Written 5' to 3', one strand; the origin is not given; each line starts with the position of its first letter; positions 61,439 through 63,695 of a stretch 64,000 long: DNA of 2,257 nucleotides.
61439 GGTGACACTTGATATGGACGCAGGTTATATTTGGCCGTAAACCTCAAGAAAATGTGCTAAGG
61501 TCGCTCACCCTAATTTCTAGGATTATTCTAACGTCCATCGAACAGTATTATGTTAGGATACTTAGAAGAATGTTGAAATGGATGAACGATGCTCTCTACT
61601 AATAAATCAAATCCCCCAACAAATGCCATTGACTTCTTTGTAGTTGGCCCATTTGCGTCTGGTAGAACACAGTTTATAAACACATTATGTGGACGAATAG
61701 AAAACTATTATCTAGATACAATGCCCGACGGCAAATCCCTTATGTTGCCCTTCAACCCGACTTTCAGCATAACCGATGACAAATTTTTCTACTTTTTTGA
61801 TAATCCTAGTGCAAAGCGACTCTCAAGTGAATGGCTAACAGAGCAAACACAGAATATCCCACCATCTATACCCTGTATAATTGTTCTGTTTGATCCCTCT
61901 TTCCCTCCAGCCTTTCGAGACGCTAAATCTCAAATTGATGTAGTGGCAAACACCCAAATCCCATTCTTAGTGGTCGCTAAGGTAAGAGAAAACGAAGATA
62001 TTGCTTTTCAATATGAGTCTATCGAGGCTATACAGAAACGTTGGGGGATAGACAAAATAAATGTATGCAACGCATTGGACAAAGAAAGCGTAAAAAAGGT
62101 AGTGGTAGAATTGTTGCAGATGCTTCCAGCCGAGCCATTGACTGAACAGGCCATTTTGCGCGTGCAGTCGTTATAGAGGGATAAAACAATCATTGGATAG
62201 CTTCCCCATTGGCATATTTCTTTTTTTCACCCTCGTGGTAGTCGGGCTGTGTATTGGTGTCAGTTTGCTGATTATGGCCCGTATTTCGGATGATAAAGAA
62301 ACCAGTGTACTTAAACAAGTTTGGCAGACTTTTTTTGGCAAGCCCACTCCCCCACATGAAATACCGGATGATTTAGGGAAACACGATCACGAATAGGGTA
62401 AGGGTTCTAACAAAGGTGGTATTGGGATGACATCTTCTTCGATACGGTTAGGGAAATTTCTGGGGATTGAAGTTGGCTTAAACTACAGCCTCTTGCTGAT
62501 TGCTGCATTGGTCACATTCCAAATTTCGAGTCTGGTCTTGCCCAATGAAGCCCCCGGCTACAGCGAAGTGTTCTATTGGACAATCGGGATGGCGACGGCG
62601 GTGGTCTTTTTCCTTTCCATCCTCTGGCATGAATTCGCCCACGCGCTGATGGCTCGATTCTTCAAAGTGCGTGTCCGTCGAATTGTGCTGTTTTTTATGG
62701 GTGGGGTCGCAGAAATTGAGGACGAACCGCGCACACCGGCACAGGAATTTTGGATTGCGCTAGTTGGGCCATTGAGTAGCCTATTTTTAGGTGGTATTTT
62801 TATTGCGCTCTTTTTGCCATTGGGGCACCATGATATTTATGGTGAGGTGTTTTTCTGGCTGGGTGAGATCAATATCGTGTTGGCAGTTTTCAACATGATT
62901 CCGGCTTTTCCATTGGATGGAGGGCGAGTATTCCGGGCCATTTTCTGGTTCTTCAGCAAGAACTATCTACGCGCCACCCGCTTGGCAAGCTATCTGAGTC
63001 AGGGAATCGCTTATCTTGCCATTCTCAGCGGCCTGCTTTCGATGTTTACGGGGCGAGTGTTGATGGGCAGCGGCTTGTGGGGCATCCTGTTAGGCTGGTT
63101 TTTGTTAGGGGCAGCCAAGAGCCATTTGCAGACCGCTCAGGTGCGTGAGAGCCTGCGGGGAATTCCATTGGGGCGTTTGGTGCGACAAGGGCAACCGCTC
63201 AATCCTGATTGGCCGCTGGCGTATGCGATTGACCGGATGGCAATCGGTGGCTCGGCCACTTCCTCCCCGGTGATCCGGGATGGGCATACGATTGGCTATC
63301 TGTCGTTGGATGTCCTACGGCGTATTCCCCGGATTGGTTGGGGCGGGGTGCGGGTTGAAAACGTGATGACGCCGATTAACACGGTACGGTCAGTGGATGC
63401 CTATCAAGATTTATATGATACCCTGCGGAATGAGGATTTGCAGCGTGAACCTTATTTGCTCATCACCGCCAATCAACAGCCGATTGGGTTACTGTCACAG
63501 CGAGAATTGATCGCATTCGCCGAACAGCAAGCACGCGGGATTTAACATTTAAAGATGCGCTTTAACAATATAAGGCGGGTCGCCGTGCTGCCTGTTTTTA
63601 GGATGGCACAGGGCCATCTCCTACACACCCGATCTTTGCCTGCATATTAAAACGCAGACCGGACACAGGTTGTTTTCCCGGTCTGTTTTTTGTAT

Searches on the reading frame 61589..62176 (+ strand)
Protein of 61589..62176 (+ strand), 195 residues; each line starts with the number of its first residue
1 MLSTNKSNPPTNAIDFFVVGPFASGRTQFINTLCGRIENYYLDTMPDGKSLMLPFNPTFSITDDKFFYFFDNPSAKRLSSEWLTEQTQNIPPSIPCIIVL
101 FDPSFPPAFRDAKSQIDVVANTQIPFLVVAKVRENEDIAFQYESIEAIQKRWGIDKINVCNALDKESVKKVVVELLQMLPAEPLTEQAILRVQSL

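Call 76: search_protein_families(library=padloc, proteins=[window:61589-62176:+], max_evalue=0.001)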
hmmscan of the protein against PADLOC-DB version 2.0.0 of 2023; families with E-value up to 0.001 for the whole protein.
window:61589-62176:+ (195 aa): 0 families

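Call 77: search_protein_families(library=pfam, proteins=[window:61589-62176:+], max_evalue=0.01)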
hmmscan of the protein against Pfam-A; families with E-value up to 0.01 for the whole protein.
window:61589-62176:+ (195 aa): 1 family
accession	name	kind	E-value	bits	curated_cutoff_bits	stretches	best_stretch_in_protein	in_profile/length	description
PF00735.24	Septin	-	0.0063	16.3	26.2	0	15-35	6-26/280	Septin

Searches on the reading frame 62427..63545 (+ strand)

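Call 76: search_protein_families(library=padloc, proteins=[window:62427-63545:+], max_evalue=0.001)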
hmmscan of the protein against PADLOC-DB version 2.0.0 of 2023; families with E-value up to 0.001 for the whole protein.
window:62427-63545:+ (372 aa): 0 families

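Call 77: search_protein_families(library=pfam, proteins=[window:62427-63545:+], max_evalue=0.01)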
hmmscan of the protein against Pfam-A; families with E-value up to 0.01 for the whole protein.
window:62427-63545:+ (372 aa): 4 families
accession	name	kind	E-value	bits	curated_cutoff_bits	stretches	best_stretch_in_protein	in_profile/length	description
PF02163.28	Peptidase_M50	-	4.1e-21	75.8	27.2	2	57-129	2-100/221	Peptidase family M50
PF13398.12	Peptidase_M50B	-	3.5e-06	27.3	26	1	62-130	22-90/201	Peptidase M50B-like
PF11667.14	DUF3267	-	0.00049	20.9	27.1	1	61-158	1-95/108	Putative zincin peptidase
PF00571.33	CBS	-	0.0058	17.4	24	0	258-295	12-49/57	CBS domain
